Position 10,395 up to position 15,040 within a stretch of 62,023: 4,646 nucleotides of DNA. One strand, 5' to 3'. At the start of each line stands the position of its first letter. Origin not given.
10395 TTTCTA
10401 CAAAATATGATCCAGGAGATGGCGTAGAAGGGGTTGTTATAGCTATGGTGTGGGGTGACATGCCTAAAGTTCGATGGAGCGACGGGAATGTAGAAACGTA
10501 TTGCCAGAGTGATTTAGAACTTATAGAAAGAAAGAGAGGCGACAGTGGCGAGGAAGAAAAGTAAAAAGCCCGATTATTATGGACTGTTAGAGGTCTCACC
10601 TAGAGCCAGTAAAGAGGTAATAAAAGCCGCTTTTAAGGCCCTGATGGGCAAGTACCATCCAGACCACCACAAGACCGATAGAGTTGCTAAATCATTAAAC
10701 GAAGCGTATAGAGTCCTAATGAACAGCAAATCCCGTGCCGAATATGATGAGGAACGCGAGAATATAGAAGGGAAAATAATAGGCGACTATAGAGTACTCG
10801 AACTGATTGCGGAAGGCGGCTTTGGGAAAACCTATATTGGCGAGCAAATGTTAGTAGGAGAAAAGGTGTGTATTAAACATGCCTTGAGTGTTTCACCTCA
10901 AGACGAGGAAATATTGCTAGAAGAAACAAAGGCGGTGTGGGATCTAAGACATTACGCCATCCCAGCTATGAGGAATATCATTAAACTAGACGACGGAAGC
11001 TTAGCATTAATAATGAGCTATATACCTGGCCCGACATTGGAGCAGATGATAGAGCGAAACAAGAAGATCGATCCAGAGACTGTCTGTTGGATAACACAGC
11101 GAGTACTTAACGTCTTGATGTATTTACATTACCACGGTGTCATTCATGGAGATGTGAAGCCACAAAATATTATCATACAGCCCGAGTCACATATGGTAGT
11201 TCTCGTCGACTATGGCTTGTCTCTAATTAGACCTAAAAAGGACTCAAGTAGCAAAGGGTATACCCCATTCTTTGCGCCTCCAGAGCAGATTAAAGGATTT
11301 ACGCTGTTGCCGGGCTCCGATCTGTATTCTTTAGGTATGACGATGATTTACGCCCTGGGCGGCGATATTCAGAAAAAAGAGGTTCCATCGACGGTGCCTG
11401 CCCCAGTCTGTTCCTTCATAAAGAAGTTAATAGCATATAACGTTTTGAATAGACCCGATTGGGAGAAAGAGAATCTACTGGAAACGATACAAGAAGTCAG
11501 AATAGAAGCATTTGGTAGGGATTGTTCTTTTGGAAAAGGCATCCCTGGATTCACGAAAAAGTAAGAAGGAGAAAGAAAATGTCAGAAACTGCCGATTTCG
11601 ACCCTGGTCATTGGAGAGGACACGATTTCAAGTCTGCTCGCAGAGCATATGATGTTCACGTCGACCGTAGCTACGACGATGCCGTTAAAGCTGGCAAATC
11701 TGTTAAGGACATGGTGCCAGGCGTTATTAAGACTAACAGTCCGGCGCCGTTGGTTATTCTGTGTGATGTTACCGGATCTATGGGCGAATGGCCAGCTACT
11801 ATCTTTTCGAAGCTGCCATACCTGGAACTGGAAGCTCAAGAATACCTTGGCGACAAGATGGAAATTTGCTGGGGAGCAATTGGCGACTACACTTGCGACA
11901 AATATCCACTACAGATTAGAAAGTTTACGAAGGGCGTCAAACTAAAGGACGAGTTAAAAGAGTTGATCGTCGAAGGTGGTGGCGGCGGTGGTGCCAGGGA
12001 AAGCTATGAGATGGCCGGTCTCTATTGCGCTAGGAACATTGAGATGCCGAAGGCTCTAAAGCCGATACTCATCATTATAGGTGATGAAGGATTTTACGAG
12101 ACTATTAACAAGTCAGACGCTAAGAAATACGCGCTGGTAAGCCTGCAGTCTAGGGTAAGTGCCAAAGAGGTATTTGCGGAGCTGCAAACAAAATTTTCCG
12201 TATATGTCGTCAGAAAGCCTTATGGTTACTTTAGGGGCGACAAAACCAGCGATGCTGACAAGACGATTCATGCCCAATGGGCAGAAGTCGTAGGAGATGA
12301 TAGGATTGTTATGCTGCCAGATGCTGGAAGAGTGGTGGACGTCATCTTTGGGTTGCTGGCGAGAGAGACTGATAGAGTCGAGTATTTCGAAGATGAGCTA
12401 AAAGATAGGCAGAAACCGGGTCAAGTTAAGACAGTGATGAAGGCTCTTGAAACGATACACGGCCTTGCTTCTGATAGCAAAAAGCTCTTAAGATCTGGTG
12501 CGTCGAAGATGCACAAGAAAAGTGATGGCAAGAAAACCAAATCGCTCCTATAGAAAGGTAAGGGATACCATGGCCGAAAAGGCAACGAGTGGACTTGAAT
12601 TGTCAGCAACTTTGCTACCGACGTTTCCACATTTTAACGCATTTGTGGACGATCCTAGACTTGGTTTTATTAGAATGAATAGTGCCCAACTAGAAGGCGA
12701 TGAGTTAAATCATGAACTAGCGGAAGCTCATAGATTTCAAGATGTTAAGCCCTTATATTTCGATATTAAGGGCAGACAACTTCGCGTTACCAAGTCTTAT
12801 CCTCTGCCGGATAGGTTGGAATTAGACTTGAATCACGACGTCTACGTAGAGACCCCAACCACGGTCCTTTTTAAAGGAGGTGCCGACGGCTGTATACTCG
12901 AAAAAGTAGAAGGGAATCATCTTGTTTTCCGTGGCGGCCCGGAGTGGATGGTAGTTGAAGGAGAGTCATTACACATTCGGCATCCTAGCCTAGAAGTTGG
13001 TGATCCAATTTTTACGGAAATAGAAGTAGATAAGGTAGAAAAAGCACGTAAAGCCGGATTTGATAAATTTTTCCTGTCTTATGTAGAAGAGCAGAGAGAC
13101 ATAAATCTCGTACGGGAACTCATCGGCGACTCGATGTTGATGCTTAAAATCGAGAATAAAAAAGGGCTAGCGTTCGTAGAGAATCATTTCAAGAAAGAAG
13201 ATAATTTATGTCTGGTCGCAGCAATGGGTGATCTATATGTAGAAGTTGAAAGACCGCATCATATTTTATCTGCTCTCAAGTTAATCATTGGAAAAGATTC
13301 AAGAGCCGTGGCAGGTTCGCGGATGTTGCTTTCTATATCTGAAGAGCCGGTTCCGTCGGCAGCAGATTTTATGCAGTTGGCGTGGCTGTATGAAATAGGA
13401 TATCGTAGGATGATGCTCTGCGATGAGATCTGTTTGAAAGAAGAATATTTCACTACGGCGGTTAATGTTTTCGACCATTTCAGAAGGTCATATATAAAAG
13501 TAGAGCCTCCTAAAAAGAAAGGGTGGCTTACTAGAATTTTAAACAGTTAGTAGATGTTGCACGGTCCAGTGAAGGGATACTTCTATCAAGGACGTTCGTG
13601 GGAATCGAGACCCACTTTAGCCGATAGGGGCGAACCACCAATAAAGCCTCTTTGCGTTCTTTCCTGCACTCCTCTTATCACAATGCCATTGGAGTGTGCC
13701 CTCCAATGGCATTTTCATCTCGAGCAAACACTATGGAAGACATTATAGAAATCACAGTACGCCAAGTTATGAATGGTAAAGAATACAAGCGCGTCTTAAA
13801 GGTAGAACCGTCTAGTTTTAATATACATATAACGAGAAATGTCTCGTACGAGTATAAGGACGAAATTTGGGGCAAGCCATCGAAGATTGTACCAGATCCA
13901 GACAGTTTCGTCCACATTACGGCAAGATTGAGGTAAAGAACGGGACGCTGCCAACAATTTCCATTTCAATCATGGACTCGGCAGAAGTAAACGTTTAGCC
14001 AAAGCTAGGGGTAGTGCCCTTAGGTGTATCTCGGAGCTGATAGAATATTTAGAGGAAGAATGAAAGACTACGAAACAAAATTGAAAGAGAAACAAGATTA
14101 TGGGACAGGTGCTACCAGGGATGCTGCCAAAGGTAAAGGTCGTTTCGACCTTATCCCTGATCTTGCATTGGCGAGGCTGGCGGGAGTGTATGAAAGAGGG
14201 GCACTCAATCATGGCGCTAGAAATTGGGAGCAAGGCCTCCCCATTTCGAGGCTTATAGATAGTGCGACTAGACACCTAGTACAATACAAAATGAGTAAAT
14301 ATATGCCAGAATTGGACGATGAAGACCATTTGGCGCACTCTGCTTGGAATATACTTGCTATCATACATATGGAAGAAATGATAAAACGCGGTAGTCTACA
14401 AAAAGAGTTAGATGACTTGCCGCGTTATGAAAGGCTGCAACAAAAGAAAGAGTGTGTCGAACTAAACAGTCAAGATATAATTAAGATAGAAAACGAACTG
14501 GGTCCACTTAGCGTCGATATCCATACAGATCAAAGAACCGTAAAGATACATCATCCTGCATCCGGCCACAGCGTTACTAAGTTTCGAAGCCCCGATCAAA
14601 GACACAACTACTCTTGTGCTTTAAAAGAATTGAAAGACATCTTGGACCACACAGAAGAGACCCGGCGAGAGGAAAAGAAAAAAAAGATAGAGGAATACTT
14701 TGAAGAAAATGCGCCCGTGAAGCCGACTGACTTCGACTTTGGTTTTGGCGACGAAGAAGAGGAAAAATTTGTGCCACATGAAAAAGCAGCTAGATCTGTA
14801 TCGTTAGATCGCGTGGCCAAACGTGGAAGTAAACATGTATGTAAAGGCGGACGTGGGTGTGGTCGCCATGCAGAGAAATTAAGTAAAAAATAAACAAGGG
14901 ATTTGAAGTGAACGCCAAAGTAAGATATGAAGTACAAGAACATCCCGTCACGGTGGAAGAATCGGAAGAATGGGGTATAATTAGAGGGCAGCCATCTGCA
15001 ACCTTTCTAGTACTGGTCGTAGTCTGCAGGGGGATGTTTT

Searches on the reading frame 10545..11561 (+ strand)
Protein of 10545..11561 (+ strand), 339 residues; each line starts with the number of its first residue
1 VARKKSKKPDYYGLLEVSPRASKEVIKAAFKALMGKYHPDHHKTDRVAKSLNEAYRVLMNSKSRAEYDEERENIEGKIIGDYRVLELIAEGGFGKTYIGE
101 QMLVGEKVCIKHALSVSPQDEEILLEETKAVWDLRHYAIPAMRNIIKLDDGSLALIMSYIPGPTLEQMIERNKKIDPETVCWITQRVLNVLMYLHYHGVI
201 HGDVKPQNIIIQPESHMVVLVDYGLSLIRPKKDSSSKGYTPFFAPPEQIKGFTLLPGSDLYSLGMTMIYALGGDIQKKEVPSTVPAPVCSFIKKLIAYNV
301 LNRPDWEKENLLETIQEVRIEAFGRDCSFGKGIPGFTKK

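Call 28: search_protein_families(library=pfam, proteins=[window:10545-11561:+], max_evalue=0.001)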
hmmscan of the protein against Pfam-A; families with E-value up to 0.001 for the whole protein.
window:10545-11561:+ (339 aa): 5 families
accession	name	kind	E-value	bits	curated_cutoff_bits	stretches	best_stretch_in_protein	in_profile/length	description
PF00069.31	Pkinase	-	8.2e-31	107.8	31.7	1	82-273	1-193/263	Protein kinase domain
PF07714.23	PK_Tyr_Ser-Thr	-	1.4e-18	67.6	23.1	1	85-268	4-195/258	Protein tyrosine and serine/threonine kinase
PF00226.36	DnaJ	-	6.2e-15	55.5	27.8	1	10-68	1-63/63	DnaJ domain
PF14531.12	Kinase-like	-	0.00024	20.9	25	1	164-248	131-212/289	Kinase-like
PF03109.22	ABC1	-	0.00024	20.8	22.9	1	154-226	144-214/244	ABC1 atypical kinase-like domain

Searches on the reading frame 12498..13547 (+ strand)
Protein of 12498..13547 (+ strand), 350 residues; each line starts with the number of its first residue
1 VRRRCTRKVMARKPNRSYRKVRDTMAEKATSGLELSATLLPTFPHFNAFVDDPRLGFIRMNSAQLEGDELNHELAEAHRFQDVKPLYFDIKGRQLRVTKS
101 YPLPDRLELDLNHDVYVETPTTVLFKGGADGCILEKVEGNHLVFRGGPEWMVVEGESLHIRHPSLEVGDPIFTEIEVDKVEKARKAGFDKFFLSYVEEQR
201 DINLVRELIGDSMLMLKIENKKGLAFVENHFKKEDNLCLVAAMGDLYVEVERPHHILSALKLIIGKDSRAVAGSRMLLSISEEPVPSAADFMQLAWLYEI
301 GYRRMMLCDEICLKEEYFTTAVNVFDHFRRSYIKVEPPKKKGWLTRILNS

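Call 28: search_protein_families(library=pfam, proteins=[window:12498-13547:+], max_evalue=0.001)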
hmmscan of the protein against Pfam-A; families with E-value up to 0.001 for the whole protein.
window:12498-13547:+ (350 aa): 1 family
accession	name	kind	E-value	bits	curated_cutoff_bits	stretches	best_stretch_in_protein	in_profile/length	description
PF00224.27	PK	-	1.2e-10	41.5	30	1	160-297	162-304/328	Pyruvate kinase, barrel domain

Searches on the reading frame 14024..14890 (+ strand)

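Call 49: search_protein_families(library=pfam, proteins=[window:14024-14890:+], max_evalue=0.01)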
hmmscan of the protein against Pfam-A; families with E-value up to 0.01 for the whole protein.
window:14024-14890:+ (289 aa): 1 family
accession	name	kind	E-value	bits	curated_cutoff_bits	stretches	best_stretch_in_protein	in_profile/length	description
PF18909.5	dGTP_diPhyd_N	-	1.2e-18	67.3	27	1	30-118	3-91/99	dATP/dGTP diphosphohydrolase, N-terminal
